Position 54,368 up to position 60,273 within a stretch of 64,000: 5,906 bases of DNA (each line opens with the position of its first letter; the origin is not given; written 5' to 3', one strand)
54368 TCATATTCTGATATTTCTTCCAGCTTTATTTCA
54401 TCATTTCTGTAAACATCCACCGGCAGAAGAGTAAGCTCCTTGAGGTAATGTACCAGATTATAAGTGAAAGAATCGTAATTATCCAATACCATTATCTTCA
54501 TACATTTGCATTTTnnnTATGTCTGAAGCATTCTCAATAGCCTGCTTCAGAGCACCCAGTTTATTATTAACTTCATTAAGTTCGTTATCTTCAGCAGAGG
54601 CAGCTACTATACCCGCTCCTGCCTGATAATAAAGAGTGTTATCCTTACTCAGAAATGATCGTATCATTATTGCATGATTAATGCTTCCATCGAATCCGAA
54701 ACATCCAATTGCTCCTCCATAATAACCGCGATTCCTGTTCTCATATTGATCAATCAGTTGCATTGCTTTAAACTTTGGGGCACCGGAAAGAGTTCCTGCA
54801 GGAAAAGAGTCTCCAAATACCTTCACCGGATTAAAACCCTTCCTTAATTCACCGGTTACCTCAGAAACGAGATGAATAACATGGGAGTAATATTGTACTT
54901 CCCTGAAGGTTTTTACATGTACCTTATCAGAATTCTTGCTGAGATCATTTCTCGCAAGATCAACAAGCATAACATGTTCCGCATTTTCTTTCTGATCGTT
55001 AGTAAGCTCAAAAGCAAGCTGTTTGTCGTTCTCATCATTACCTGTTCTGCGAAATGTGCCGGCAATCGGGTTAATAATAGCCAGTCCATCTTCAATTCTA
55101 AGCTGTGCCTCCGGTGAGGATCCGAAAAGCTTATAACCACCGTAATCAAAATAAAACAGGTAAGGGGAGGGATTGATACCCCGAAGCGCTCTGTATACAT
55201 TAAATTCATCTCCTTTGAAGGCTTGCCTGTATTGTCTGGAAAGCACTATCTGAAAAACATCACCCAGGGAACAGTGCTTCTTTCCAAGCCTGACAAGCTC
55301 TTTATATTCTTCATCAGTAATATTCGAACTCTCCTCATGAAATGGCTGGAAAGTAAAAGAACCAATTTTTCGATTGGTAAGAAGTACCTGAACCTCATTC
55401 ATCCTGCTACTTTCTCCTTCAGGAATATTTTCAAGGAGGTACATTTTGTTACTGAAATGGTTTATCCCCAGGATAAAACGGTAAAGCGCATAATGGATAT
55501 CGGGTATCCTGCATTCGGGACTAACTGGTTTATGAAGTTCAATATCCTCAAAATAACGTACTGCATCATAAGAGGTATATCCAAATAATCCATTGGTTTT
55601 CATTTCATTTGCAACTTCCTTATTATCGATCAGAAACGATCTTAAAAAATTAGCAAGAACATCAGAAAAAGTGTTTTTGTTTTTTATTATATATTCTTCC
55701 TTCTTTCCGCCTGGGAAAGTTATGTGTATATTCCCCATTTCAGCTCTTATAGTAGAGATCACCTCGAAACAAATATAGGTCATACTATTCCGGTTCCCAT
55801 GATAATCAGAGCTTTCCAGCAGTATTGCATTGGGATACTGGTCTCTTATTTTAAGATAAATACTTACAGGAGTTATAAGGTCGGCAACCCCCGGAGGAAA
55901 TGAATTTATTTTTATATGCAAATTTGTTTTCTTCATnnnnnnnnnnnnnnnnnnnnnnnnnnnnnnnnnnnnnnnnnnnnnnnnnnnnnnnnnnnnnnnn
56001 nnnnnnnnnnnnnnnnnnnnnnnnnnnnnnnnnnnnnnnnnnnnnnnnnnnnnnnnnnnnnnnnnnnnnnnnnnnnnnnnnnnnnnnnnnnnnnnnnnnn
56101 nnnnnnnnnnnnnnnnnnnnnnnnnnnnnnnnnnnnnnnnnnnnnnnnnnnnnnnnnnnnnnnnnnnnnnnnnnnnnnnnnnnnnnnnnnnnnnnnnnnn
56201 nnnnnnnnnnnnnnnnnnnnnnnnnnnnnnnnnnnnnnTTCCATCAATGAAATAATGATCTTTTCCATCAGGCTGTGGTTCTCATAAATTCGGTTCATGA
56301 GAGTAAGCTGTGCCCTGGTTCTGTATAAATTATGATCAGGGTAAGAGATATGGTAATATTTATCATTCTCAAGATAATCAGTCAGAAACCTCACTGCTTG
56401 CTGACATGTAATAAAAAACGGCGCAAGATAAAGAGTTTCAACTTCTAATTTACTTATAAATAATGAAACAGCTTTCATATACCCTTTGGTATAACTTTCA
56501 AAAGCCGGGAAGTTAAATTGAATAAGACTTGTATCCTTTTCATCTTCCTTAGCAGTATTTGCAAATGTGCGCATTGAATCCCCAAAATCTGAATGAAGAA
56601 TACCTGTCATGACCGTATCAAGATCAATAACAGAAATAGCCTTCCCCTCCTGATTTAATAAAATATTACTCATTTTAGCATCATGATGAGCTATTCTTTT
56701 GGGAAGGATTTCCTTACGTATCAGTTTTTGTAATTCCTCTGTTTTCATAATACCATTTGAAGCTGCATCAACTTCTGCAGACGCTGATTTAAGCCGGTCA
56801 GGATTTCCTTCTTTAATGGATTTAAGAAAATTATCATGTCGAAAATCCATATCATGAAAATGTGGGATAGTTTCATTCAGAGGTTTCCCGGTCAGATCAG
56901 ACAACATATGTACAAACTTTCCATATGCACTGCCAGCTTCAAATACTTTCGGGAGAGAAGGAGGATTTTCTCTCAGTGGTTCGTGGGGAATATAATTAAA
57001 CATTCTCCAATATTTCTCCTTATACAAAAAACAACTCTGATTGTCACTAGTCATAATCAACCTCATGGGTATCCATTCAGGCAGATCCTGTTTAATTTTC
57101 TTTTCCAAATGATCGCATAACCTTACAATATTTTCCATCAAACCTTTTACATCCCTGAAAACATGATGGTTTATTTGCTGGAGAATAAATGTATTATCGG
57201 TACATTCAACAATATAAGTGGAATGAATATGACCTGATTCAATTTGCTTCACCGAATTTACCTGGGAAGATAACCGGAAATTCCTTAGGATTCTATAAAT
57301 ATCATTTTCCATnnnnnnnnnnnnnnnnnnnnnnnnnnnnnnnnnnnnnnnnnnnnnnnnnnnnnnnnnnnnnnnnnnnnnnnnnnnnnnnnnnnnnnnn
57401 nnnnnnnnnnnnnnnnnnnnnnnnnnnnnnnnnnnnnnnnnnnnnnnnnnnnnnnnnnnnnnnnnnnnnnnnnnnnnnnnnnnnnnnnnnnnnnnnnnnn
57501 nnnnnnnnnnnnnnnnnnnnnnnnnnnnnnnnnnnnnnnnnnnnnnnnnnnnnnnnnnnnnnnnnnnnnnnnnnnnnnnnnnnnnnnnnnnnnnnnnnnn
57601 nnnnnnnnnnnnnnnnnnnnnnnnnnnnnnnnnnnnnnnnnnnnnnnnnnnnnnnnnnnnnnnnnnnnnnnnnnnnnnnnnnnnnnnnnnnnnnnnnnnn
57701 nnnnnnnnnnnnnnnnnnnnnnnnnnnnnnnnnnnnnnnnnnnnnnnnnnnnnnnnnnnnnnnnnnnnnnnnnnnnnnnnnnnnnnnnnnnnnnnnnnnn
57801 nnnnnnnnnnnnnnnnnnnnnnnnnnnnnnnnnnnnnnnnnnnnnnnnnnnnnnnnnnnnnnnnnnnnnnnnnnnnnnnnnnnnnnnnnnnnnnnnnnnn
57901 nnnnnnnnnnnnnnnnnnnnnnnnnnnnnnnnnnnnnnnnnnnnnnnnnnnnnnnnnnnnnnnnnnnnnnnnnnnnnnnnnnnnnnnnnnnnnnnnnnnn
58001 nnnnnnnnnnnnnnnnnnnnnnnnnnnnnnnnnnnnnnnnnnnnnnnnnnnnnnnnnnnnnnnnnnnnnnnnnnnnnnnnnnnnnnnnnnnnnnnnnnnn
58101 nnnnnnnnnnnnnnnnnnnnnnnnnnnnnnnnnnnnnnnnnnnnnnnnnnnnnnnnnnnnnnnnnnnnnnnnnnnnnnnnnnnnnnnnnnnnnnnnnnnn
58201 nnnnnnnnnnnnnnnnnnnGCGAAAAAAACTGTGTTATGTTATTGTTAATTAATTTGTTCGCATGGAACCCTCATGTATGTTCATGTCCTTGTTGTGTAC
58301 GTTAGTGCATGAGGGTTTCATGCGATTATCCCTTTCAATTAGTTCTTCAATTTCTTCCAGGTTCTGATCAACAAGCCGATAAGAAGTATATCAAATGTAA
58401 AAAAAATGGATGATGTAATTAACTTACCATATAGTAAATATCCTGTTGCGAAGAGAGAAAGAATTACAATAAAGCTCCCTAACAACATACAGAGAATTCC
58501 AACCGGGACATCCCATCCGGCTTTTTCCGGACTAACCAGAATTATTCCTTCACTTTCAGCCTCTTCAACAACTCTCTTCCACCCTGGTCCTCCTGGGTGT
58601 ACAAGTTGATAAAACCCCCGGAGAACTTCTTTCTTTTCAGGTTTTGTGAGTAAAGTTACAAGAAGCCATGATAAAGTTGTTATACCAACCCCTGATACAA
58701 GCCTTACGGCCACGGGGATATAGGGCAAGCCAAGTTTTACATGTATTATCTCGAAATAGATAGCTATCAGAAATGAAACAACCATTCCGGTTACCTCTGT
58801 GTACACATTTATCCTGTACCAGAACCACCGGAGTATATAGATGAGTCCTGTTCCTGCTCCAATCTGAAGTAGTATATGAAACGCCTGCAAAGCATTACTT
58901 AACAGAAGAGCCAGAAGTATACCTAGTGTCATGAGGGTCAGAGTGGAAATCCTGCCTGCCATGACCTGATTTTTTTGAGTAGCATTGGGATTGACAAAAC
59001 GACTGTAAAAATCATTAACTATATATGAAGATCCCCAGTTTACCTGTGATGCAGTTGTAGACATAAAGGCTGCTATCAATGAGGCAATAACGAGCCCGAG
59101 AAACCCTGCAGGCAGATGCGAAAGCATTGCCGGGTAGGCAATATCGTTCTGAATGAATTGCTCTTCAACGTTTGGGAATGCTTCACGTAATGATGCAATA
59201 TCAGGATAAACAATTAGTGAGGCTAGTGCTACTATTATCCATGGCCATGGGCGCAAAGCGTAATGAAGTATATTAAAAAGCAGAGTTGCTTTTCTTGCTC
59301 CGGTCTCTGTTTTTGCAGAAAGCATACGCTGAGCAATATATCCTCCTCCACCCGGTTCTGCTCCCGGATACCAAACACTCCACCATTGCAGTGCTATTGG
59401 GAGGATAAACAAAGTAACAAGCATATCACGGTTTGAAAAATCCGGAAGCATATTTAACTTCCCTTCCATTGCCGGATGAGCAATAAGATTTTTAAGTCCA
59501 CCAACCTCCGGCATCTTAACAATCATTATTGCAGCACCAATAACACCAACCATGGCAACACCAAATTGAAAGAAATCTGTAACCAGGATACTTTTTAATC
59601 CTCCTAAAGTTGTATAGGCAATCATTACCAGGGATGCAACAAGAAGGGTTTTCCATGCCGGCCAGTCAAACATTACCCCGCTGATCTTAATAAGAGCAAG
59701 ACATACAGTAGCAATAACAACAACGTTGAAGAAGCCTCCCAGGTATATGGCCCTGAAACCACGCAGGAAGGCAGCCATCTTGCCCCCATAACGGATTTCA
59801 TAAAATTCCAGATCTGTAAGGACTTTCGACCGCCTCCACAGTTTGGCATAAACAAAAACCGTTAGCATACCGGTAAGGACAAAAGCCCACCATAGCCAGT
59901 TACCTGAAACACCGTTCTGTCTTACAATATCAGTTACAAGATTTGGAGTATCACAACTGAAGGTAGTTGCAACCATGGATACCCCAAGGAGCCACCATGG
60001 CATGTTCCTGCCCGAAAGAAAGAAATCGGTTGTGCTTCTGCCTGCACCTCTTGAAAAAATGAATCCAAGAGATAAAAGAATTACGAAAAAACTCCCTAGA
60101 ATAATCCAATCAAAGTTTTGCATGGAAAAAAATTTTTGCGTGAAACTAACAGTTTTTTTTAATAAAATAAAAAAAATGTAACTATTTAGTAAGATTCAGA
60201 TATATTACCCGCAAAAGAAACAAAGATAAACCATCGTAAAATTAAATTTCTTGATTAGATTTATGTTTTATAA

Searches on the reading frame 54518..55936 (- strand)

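Call 86: search_protein_families(library=pfam, proteins=[window:54518-55936:-], max_evalue=0.00001)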
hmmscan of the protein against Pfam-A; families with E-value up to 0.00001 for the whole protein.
window:54518-55936:- (473 aa): 2 families
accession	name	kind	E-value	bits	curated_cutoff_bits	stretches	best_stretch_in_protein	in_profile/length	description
PF00425.24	Chorismate_bind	-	1.1e-75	255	27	1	208-459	2-257/257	chorismate binding enzyme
PF04715.19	Anth_synt_I_N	-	9.3e-26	91.2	23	1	19-167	1-140/140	Anthranilate synthase component I, N terminal region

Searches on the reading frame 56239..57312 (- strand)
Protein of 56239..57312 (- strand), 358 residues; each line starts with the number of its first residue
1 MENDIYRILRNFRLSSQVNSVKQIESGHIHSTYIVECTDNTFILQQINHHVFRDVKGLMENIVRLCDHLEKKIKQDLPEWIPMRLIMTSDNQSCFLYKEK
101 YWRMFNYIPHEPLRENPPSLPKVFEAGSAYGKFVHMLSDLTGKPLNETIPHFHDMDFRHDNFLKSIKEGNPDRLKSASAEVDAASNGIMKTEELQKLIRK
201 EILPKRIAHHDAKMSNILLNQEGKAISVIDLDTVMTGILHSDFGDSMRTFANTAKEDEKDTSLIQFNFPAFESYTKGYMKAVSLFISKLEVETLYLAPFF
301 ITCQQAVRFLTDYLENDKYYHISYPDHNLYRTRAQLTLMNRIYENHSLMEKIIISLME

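Call 86: search_protein_families(library=pfam, proteins=[window:56239-57312:-], max_evalue=0.00001)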
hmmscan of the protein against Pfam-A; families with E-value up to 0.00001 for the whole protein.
window:56239-57312:- (358 aa): 1 family
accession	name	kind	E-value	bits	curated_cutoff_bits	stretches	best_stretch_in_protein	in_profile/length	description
PF01636.29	APH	-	7e-14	52.6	23.2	1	21-253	2-216/239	Phosphotransferase enzyme family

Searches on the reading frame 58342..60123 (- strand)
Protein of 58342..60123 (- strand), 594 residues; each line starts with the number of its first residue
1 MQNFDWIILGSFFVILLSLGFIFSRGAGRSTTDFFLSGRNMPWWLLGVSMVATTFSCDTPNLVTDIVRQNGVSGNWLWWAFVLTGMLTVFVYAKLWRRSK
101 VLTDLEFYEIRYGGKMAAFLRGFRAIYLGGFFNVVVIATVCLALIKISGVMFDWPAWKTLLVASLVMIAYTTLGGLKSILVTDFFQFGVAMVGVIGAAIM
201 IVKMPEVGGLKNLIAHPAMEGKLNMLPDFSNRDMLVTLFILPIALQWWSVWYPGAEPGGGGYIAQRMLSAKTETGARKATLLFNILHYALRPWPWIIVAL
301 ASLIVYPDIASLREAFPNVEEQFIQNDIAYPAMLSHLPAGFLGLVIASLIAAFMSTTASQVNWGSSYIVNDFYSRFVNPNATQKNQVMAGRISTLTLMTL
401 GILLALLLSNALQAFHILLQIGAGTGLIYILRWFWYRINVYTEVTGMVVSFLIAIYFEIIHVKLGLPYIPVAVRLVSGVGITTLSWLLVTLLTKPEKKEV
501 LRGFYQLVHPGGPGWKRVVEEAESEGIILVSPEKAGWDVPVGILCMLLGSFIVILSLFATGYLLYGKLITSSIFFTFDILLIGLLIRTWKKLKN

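Call 86: search_protein_families(library=pfam, proteins=[window:58342-60123:-], max_evalue=0.00001)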
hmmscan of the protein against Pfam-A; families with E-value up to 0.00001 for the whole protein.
window:58342-60123:- (594 aa): 1 family
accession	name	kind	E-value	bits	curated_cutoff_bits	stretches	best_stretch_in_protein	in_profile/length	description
PF00474.23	SSF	-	2.6e-28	99.4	22.8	1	34-448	1-404/406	Sodium:solute symporter family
